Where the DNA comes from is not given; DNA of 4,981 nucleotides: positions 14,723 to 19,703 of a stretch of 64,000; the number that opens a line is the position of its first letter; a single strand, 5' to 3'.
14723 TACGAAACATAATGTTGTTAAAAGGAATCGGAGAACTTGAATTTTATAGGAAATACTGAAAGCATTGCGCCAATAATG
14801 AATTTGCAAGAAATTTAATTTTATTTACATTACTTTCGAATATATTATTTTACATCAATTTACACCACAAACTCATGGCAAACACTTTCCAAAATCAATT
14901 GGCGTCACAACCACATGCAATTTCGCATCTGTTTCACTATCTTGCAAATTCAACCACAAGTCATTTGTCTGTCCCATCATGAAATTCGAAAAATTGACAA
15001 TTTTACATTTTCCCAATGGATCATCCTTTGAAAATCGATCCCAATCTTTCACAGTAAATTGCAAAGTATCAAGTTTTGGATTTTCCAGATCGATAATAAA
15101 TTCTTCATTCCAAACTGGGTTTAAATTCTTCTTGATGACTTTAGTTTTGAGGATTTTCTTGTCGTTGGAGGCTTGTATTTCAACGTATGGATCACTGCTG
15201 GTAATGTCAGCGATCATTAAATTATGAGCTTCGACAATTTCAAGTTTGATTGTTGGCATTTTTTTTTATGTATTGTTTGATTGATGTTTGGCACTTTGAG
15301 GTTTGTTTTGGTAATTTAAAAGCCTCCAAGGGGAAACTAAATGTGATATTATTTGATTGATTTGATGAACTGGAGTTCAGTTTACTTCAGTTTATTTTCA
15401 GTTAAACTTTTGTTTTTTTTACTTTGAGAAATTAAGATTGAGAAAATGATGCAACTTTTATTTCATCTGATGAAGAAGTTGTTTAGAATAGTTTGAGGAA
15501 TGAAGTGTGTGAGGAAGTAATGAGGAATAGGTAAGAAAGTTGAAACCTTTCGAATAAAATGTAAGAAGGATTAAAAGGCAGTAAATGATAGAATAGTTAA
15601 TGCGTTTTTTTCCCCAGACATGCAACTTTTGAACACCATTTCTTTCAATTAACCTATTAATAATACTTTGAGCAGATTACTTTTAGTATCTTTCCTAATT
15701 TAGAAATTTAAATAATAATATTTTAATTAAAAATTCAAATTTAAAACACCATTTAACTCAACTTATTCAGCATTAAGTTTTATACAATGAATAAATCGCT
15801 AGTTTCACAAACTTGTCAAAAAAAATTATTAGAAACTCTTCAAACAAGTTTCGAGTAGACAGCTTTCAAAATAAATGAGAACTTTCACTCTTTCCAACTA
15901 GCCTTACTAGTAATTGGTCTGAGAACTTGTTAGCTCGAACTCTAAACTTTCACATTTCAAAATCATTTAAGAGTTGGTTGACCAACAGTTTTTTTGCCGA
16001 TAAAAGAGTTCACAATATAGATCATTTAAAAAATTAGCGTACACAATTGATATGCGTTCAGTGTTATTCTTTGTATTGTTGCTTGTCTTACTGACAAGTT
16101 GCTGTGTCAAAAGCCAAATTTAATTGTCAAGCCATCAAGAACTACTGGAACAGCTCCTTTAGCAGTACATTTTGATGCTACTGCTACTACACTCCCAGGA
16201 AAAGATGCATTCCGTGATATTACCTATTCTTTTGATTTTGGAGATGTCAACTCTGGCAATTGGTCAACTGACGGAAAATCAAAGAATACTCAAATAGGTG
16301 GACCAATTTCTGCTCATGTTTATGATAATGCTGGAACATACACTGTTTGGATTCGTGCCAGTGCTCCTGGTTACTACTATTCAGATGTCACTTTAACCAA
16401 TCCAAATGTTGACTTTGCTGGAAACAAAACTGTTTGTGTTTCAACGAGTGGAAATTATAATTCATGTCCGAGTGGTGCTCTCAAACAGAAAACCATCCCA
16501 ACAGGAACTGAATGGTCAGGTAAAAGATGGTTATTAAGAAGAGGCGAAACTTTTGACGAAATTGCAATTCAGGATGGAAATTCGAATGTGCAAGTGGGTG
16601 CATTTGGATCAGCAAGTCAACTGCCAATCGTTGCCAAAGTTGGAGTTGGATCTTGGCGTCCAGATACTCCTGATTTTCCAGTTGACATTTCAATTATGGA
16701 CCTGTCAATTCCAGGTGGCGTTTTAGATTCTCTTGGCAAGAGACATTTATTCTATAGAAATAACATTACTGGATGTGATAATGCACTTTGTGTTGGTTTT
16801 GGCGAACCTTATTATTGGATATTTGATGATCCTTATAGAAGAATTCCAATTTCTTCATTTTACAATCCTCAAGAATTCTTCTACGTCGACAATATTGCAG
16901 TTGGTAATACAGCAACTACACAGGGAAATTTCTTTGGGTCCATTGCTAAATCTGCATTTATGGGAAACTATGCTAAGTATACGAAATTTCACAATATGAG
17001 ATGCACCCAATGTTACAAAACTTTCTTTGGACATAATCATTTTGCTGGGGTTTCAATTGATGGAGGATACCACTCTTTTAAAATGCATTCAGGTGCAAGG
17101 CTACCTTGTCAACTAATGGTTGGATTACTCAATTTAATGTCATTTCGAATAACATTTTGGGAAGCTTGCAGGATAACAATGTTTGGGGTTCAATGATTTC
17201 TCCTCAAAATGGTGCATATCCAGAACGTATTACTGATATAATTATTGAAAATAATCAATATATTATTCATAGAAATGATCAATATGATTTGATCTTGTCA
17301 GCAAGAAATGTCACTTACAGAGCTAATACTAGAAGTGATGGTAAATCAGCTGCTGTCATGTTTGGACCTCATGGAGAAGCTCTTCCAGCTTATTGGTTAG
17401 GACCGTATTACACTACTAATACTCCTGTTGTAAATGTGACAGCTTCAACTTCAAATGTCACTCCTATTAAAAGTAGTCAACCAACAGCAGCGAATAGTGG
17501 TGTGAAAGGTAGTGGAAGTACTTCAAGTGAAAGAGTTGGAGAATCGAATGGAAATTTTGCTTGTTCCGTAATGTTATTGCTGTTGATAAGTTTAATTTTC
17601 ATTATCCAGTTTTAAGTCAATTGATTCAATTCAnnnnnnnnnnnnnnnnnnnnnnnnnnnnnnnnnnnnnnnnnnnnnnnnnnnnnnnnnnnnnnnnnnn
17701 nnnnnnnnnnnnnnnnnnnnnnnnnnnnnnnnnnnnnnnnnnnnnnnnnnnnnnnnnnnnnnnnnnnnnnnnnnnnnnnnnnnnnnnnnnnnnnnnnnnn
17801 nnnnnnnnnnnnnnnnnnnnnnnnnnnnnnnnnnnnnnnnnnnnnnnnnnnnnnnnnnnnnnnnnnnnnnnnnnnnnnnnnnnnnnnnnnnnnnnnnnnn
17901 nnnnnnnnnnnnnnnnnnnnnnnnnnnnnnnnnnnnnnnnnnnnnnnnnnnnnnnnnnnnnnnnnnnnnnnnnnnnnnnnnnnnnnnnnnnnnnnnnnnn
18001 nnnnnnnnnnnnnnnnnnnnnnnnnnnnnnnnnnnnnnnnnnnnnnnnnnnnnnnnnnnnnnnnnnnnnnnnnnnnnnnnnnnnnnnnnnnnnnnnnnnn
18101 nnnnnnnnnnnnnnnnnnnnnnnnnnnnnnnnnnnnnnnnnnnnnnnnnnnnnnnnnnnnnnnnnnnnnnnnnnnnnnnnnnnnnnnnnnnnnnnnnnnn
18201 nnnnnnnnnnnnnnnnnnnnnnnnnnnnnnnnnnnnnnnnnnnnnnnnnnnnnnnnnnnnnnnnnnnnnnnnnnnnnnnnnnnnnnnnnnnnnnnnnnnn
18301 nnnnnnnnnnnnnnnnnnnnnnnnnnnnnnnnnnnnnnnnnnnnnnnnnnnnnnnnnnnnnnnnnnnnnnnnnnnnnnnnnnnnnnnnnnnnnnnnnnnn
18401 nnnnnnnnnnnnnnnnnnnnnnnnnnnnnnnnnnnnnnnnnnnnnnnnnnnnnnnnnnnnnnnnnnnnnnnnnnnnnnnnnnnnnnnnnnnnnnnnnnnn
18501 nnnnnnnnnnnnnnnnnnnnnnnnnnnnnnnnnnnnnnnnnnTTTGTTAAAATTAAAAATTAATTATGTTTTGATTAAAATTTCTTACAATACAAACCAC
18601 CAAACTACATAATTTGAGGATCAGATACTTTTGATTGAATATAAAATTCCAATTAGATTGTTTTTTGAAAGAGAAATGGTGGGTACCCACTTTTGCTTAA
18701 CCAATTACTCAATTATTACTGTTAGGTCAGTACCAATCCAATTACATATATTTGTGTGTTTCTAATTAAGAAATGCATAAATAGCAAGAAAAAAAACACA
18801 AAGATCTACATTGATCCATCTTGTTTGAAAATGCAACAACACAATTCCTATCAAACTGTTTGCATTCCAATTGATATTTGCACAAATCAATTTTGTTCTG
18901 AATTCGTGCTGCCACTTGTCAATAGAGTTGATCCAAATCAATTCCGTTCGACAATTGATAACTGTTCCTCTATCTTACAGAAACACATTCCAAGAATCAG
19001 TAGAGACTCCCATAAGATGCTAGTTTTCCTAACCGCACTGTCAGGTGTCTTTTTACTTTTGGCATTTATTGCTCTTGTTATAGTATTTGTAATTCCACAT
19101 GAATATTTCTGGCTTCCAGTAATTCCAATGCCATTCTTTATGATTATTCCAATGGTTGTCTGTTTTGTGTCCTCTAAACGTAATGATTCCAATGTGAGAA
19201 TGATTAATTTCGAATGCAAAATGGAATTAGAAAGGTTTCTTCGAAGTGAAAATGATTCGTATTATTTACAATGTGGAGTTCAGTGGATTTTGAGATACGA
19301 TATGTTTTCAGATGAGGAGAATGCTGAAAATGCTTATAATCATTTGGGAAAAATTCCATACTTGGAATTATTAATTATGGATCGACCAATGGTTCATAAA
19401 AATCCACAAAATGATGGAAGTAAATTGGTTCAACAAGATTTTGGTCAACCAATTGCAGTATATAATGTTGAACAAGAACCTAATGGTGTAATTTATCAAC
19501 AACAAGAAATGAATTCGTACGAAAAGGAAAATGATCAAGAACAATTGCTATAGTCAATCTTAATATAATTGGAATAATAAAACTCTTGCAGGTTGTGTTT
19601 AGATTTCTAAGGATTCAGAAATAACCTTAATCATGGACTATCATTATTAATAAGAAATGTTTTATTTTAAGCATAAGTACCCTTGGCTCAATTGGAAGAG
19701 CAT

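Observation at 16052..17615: Secreted PKD / beta-helix GPI-type protein with two frame breaks at homopolymers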

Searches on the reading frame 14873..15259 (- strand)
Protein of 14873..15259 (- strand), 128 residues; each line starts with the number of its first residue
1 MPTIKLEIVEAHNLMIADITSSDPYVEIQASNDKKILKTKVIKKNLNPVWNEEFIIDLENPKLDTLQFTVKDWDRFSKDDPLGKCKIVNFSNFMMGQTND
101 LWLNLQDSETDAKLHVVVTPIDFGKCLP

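Call 4: search_protein_families(library=pfam, proteins=[window:14873-15259:-], max_evalue=1)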
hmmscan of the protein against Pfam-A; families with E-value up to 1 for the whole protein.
window:14873-15259:- (128 aa): 1 family
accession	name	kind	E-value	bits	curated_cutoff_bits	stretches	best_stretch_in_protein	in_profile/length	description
PF00168.36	C2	-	2.5e-27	95.6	22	1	4-105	3-104/104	C2 domain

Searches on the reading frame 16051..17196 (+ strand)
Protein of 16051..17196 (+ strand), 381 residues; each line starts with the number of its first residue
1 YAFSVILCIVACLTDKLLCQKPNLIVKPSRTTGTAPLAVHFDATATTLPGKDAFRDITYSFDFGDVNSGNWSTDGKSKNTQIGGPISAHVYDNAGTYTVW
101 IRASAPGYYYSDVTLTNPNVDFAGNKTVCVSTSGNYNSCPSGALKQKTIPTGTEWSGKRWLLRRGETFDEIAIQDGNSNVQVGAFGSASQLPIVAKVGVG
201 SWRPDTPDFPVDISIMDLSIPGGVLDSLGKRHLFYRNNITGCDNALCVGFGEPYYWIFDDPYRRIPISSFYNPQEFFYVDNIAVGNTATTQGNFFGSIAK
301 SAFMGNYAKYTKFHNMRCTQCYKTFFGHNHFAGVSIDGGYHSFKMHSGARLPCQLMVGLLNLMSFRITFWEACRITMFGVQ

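Call 4: search_protein_families(library=pfam, proteins=[window:16051-17196:+], max_evalue=1)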
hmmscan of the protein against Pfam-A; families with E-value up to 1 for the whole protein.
window:16051-17196:+ (381 aa): 2 families
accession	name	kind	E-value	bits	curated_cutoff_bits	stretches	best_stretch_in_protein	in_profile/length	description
PF00801.26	PKD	-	2e-07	31.3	23.5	1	23-105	1-67/80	PKD domain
PF18911.6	PKD_4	-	0.00064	20.2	27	1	31-102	12-67/85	PKD domain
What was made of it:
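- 16117..16365 (+): PKD domain (frame 1). Pfam PF00801, E = 2e-7, 31.3 bits against a cut-off of 23.5, residues 23-105 of the translation from 16051 (call 4).
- Checked: The long frame is open 16051-17196 and has a PKD domain (PF00801, 31.3 bits against a cut-off of 23.5; call 4).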

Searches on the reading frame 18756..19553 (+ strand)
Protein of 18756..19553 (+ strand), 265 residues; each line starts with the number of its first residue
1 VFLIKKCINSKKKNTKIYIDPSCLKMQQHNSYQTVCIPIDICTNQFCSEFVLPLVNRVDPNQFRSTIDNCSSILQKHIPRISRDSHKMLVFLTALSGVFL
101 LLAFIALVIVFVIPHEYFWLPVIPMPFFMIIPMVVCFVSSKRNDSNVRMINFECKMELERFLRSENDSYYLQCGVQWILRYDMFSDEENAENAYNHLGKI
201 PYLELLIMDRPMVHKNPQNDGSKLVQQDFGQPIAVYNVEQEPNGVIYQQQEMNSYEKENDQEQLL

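Call 4: search_protein_families(library=pfam, proteins=[window:18756-19553:+], max_evalue=1)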
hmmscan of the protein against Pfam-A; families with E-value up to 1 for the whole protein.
window:18756-19553:+ (265 aa): 4 families
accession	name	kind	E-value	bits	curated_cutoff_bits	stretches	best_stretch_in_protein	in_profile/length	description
PF10256.14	Erf4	-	0.032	14.7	29.3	1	43-77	14-48/116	Golgin subfamily A member 7/ERF4 family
PF20990.2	DUF2207_C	-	0.034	14.3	33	1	59-139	103-185/247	Predicted membrane protein (DUF2207) C-terminal domain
PF10416.15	IBD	-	0.12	12.9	25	1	140-179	18-61/128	Transcription-initiator DNA-binding domain IBD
PF16621.10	NCF1_PBR_AIR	-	0.31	11.4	25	1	64-85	13-34/51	Neutrophil cytosol factor 1, PBR/AIR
